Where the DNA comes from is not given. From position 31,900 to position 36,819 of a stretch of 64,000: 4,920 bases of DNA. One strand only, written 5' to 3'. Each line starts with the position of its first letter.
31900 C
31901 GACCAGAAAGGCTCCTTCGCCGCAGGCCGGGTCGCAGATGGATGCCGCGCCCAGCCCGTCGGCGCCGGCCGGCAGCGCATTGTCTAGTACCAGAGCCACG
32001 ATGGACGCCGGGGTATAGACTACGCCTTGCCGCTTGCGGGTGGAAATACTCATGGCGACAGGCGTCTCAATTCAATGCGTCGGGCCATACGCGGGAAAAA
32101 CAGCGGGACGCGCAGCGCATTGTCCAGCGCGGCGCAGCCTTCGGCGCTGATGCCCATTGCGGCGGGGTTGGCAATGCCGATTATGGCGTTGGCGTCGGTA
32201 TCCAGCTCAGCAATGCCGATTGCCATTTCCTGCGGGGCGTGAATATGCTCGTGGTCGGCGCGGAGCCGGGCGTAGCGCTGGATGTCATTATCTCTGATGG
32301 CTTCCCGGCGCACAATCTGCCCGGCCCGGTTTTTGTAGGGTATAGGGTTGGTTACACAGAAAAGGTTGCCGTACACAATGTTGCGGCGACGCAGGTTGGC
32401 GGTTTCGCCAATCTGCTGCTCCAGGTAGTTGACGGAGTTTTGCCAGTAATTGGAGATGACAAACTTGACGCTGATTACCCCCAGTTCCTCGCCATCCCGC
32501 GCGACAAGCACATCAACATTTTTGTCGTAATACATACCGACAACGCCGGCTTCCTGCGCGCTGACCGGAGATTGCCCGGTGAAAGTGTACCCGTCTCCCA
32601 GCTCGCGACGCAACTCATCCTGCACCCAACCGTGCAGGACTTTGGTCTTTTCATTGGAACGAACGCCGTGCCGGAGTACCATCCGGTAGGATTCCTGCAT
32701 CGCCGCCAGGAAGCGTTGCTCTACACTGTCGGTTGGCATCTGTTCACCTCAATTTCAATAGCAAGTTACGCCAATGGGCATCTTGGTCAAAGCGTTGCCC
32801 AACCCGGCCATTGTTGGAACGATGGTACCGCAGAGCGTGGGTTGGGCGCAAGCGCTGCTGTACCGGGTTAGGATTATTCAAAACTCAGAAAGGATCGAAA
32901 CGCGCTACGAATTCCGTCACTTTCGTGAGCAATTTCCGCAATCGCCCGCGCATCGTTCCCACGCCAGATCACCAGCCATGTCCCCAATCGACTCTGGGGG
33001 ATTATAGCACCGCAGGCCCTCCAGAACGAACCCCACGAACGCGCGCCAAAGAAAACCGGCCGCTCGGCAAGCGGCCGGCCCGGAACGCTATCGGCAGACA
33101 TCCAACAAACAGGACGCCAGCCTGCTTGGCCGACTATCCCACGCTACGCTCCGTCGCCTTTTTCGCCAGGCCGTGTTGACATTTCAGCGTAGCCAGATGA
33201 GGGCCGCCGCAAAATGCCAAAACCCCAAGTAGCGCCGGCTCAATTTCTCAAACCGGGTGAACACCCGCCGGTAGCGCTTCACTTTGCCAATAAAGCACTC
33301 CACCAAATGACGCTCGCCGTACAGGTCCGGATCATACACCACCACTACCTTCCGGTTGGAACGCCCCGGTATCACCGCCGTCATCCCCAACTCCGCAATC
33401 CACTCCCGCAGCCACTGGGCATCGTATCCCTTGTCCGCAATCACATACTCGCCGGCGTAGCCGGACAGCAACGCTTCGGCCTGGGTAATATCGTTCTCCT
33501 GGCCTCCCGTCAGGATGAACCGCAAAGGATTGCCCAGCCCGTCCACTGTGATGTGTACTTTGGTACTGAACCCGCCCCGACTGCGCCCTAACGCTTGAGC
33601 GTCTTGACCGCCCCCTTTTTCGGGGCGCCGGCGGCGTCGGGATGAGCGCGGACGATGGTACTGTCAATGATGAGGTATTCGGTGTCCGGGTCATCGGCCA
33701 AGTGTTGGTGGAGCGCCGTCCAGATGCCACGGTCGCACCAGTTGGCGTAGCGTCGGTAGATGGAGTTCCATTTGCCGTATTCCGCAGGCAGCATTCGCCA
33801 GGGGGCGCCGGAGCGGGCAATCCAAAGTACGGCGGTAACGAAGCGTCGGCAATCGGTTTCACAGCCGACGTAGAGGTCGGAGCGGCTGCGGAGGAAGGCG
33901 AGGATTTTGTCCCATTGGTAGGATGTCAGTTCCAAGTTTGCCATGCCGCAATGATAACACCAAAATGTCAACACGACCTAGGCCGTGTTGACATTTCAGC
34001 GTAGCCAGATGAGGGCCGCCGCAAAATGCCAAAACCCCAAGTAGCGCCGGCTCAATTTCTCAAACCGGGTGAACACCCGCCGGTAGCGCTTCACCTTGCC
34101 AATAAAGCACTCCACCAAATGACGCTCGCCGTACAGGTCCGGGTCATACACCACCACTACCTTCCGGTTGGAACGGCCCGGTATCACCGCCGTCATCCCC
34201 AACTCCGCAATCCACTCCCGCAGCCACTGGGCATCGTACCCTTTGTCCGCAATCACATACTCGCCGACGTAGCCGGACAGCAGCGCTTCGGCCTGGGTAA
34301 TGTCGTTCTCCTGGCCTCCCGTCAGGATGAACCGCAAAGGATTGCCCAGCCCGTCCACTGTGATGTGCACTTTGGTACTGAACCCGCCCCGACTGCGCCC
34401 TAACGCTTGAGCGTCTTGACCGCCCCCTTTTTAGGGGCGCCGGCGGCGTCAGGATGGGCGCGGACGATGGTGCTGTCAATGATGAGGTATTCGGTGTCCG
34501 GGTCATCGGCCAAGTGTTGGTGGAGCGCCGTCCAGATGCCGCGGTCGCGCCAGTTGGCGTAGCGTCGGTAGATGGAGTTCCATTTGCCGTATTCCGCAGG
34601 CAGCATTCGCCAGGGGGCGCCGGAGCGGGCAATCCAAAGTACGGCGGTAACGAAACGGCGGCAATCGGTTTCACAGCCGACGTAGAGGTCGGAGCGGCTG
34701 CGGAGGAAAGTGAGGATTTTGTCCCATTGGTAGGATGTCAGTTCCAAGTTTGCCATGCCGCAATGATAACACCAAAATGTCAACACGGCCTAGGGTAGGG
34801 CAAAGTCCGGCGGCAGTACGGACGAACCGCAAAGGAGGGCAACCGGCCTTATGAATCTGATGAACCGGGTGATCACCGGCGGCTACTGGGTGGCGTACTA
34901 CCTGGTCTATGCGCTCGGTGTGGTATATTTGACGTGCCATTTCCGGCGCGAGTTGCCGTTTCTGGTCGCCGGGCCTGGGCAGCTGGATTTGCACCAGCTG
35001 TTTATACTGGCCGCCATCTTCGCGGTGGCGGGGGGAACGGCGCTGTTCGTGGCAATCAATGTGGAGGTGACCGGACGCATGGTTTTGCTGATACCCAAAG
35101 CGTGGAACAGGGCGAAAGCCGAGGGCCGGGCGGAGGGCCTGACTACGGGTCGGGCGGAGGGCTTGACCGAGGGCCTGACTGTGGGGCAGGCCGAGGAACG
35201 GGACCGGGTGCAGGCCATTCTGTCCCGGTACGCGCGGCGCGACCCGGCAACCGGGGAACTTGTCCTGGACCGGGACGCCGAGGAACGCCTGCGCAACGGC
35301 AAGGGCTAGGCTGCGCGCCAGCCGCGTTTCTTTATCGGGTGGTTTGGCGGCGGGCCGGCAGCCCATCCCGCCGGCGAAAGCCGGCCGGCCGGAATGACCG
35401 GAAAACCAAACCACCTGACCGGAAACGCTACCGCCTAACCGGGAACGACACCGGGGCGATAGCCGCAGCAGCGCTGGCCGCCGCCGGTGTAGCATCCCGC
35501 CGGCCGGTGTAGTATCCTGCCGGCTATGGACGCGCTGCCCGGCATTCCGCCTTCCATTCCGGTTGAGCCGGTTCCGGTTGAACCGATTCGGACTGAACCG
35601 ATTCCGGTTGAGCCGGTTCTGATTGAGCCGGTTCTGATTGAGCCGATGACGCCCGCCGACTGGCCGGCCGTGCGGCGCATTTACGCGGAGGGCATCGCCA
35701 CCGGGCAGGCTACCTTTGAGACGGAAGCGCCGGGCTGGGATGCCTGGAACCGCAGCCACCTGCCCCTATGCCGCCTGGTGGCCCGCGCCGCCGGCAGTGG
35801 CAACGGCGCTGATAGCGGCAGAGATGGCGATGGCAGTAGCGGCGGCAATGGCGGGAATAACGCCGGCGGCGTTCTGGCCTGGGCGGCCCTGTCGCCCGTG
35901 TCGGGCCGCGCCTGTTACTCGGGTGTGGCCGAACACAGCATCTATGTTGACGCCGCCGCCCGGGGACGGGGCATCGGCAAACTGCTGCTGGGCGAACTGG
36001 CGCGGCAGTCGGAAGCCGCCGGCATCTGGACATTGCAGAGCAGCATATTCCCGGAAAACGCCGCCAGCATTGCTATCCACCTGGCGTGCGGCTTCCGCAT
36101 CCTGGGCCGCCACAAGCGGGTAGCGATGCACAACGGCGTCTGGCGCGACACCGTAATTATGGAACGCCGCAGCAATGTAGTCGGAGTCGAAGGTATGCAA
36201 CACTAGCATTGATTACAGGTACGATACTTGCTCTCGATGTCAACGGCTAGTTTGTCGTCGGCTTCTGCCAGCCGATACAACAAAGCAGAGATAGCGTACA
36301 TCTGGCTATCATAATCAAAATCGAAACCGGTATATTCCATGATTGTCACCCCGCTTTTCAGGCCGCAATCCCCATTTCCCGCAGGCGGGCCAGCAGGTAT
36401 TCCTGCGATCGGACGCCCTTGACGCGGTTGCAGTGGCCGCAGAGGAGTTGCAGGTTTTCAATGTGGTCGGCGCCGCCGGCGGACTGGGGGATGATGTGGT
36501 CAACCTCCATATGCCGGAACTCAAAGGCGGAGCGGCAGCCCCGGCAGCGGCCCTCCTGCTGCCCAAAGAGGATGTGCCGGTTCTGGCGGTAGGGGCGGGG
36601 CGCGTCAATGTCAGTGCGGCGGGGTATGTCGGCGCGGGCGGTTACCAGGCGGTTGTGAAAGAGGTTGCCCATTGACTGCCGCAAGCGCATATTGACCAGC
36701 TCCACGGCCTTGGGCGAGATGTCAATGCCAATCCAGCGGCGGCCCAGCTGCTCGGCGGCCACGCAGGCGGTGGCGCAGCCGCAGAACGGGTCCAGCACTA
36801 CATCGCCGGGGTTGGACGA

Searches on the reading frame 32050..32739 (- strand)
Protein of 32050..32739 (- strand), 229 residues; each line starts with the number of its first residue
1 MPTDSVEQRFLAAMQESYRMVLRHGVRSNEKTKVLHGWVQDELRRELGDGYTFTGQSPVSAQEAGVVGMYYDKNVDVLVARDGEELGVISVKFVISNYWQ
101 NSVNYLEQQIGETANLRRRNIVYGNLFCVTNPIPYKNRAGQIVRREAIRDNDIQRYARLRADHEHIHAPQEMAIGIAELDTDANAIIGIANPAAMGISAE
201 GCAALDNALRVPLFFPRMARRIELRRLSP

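Call 15: search_protein_families(library=pfam, proteins=[window:32050-32739:-], max_evalue=0.001)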
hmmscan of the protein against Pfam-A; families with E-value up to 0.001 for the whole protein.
window:32050-32739:- (229 aa): 0 families

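Call 25: search_protein_families(library=padloc, proteins=[window:32050-32739:-], max_evalue=0.001)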
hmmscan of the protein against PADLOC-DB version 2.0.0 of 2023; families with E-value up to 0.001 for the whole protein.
window:32050-32739:- (229 aa): 0 families

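Call 36: search_protein_families(library=ncbifam, proteins=[window:32050-32739:-], max_evalue=0.01)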
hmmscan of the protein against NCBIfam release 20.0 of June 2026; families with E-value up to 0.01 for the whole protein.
window:32050-32739:- (229 aa): 0 families

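Call 63: search_solved_structures(query=window:32050-32739:-, max_evalue=5)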
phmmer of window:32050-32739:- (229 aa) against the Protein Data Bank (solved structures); distinct sequences matched with E-value up to 5: 3.
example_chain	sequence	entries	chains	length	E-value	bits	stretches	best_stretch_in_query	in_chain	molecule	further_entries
8hkx_S17P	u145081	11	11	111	0.26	14.1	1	136-198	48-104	30S ribosomal protein S17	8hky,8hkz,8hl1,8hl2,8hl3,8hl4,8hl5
3vcn_A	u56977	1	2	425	1.4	11.7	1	47-101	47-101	MANNONATE DEHYDRATASE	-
4gme_A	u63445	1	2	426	1.4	11.7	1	47-101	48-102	Mandelate racemase/muconate lactonizing enzyme family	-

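Call 98: search_dna_similar(query=window:32050-32739:-, collection=plasmids, mode=protein, max_rows=8, max_evalue=0.001)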
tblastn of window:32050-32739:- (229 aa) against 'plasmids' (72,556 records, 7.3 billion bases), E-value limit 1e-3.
No match.

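Call 105: search_protein_families(library=pfam, proteins=[window:32050-32739:-], max_evalue=1)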
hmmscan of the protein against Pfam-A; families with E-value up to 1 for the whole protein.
window:32050-32739:- (229 aa): 0 families

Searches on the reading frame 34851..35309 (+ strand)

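Call 16: search_protein_families(library=pfam, proteins=[window:34851-35309:+], max_evalue=0.001)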
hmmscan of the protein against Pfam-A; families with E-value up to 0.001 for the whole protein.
window:34851-35309:+ (152 aa): 0 families

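Call 25: search_protein_families(library=padloc, proteins=[window:34851-35309:+], max_evalue=0.001)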
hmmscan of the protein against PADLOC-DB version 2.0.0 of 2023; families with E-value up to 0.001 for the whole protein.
window:34851-35309:+ (152 aa): 0 families

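Call 36: search_protein_families(library=ncbifam, proteins=[window:34851-35309:+], max_evalue=0.01)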
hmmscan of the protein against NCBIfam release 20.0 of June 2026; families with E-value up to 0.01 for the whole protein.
window:34851-35309:+ (152 aa): 3 families
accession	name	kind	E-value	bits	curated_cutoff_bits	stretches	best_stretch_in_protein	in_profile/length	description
NF004270.2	PRK05687.2-1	equivalog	0.0026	17.4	180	1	88-119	58-89/223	flagellar assembly protein FliH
NF004267.1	PRK05687.1-3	equivalog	0.0049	16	293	1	90-126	93-129/266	flagellar assembly protein FliH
NF009925.1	PRK13386.1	equivalog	0.0054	16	192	1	87-124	57-94/228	flagellar assembly protein FliH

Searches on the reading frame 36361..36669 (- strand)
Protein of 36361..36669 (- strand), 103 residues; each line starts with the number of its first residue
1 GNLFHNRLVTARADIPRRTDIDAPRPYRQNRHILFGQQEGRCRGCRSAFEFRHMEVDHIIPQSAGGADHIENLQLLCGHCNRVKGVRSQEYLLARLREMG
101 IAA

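Call 86: search_protein_representatives(protein=window:36361-36669:-)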
Query: 103 residues. Proteins with E-value up to 0.001 (for the whole library): 18692; up to 1e-10: 903; up to 1e-30: 33. The best 150 are listed.
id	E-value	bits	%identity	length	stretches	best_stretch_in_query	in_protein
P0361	1.2e-45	170.1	74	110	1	2-102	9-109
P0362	1.5e-43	163.4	71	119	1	1-103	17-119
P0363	7.0e-43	161.2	69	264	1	1-100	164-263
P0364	3.3e-42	159.0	66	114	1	1-101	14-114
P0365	1.8e-41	156.7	76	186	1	14-103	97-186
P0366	4.1e-41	155.5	70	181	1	1-100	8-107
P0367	8.2e-41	154.6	69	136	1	3-101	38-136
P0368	1.4e-40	153.8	79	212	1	2-87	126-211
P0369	2.3e-40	153.1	66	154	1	1-101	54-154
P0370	5.3e-40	152.0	66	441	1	1-101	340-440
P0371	1.3e-38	147.5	70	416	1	9-101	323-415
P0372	1.4e-38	147.4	67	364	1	1-97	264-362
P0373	2.0e-38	146.9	70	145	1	7-99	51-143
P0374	6.8e-38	145.2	71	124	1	14-103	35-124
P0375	1.0e-36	141.4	62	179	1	1-99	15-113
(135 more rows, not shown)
